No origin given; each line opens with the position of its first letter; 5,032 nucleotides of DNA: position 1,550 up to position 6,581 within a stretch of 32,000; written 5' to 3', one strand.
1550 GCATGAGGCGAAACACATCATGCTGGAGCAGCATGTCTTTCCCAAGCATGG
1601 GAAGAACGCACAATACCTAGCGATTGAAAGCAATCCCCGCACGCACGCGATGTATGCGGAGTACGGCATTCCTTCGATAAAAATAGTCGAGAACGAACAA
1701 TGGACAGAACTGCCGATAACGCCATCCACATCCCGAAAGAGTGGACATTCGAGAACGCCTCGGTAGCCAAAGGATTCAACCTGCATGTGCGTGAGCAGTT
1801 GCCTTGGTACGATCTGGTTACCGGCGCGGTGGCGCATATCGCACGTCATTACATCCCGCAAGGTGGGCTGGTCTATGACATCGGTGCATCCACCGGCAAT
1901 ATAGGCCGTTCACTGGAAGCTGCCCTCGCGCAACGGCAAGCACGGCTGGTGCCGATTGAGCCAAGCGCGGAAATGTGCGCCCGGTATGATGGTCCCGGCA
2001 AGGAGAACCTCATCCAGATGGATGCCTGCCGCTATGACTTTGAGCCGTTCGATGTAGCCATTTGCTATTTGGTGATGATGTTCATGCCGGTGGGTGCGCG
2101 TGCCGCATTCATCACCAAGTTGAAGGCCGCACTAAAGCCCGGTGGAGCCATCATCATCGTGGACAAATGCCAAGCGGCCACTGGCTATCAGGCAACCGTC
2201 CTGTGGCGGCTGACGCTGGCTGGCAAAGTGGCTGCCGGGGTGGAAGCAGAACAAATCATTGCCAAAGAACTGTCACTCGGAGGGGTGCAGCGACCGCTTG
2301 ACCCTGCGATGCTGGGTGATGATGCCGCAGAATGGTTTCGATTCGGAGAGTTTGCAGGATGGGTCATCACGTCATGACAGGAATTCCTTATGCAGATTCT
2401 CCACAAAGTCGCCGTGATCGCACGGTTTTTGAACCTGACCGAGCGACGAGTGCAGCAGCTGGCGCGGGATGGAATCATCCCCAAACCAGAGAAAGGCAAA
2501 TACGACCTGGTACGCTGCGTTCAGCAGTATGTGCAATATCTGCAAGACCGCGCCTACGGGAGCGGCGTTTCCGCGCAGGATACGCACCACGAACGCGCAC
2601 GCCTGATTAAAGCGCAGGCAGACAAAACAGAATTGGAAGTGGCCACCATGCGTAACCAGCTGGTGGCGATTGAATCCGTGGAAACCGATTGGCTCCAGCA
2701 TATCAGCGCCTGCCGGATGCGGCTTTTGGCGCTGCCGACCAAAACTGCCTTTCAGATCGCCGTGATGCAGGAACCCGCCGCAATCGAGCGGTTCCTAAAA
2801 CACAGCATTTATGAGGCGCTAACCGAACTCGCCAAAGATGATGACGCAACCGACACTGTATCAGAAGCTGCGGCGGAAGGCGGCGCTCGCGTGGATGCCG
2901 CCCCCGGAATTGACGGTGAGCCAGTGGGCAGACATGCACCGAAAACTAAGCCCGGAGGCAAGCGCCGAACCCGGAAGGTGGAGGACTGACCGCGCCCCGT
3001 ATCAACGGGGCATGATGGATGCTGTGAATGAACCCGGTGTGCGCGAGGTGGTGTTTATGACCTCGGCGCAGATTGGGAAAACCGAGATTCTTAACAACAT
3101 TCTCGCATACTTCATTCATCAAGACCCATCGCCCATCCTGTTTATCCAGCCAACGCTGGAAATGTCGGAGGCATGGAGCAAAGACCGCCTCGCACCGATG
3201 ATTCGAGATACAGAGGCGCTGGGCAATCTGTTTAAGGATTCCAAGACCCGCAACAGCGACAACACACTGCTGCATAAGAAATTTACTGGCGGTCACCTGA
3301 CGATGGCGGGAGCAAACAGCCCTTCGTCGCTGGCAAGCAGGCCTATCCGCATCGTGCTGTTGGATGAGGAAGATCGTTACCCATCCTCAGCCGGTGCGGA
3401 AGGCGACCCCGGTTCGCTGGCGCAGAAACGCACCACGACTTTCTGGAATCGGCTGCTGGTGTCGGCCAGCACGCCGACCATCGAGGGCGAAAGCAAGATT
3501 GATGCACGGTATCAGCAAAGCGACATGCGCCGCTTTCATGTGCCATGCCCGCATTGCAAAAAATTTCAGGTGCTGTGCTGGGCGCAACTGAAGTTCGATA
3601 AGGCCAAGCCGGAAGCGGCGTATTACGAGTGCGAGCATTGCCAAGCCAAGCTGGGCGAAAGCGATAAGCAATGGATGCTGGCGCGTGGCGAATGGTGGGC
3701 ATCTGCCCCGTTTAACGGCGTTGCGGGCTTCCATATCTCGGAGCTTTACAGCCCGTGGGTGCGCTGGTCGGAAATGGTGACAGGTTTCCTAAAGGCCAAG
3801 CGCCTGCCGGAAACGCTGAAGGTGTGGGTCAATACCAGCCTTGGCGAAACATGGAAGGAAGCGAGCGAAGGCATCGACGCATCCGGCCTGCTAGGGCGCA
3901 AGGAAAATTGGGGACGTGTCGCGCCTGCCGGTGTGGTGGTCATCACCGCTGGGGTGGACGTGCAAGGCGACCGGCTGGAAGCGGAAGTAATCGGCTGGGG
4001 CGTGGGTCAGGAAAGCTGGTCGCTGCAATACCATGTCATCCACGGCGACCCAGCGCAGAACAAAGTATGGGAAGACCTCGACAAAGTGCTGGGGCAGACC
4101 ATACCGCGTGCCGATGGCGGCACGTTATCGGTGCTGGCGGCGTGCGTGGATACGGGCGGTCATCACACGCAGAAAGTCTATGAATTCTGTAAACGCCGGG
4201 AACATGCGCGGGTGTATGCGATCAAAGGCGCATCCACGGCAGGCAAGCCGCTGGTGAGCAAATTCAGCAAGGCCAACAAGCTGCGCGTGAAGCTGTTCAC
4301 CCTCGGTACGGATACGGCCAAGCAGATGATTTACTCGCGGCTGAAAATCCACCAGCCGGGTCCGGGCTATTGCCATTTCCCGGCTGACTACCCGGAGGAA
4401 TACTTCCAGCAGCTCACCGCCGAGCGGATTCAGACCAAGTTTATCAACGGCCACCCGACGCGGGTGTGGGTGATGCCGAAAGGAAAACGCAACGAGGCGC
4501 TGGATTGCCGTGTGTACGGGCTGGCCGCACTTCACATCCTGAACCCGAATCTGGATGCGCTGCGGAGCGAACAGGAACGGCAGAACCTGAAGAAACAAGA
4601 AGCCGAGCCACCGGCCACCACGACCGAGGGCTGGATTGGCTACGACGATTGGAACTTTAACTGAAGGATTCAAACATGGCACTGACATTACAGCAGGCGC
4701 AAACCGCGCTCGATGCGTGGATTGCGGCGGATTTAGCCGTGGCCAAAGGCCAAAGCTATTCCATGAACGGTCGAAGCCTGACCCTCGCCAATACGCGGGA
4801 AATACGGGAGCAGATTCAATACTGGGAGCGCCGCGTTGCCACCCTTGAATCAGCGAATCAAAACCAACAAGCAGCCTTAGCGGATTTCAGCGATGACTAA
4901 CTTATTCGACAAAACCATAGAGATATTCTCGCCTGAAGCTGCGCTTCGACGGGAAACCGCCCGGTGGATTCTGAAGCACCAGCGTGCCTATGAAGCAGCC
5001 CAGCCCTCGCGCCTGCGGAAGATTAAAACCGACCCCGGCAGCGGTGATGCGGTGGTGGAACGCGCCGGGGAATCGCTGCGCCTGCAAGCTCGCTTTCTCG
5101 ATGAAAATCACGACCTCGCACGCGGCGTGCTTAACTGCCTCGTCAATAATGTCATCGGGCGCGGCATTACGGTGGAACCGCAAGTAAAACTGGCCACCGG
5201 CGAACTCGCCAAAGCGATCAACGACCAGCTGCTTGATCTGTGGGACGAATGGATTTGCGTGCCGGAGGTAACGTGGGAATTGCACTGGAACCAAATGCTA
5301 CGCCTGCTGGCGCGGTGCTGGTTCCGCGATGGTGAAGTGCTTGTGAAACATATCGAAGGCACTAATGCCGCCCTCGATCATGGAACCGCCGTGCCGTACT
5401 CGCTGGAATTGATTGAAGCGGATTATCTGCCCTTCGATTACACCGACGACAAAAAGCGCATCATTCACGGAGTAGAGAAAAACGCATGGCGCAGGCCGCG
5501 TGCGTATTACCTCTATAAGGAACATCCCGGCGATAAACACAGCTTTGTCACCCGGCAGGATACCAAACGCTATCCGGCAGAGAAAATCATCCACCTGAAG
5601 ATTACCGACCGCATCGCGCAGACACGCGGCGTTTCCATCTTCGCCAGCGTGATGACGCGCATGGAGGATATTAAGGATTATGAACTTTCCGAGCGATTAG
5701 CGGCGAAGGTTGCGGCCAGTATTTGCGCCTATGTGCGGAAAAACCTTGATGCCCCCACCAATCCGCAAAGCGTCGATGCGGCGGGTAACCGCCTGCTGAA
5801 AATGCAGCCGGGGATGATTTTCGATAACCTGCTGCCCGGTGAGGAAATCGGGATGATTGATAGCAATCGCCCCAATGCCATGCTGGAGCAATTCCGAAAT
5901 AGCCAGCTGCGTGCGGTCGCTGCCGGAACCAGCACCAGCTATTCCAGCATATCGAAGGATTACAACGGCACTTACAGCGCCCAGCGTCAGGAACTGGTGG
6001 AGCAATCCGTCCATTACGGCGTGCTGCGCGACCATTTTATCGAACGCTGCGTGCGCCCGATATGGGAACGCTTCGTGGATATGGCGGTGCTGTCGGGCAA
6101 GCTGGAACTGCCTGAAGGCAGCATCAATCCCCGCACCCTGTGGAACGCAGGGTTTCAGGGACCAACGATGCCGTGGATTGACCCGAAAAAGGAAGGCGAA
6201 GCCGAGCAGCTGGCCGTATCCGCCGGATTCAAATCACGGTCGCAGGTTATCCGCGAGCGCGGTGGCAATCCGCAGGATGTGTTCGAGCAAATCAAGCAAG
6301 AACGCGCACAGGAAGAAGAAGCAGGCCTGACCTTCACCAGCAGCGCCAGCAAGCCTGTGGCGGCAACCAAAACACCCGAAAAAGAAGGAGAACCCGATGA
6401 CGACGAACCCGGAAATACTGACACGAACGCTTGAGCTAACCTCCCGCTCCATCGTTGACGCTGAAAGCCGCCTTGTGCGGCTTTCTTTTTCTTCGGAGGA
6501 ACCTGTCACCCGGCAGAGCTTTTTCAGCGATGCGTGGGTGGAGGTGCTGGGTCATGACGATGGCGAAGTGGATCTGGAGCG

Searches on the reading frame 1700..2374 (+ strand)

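Call 63: search_protein_families(library=pfam, proteins=[window:1700-2374:+], max_evalue=0.00001)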
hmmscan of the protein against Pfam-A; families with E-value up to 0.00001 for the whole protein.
window:1700-2374:+ (225 aa): 3 families
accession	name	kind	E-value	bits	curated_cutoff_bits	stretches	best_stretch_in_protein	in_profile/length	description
PF13649.12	Methyltransf_25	-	2.1e-09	38.4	27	1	58-149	1-97/97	Methyltransferase domain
PF08242.18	Methyltransf_12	-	1.6e-08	35.6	30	1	60-150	2-97/98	Methyltransferase domain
PF08241.18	Methyltransf_11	-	1.8e-08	35.4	21.2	1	60-153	2-95/95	Methyltransferase domain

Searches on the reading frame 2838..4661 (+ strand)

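Call 63: search_protein_families(library=pfam, proteins=[window:2838-4661:+], max_evalue=0.00001)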
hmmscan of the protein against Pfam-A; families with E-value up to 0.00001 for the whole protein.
window:2838-4661:+ (608 aa): 2 families
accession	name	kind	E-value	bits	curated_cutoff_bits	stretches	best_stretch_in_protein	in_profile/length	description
PF20454.4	GpA_nuclease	-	9.5e-102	340.6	22.5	1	296-571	2-290/294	Terminase large subunit gpA, endonuclease domain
PF05876.18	GpA_ATPase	-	7.2e-94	314.5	25.6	1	42-286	1-247/247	Phage terminase large subunit gpA, ATPase domain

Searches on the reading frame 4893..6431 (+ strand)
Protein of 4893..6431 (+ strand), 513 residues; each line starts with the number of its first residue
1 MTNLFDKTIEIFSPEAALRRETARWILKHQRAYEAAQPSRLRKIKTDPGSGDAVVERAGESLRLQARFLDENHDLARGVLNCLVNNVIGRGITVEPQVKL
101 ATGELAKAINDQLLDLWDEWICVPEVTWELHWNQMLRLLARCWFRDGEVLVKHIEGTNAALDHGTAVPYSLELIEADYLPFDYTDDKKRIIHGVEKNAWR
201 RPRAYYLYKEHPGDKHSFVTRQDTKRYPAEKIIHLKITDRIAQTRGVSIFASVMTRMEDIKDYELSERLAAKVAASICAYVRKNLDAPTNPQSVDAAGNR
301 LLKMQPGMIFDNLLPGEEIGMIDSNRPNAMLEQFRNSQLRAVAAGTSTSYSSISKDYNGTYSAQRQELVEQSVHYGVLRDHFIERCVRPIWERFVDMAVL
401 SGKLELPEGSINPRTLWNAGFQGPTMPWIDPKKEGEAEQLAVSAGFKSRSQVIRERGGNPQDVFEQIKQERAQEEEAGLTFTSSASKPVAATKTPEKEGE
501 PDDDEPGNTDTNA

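Call 63: search_protein_families(library=pfam, proteins=[window:4893-6431:+], max_evalue=0.00001)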
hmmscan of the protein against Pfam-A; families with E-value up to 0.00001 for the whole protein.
window:4893-6431:+ (513 aa): 1 family
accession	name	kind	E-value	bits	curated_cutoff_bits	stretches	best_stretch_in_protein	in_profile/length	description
PF05136.18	Phage_portal_2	-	1.5e-88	297.8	32.9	1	39-376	3-351/354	Phage portal protein, lambda family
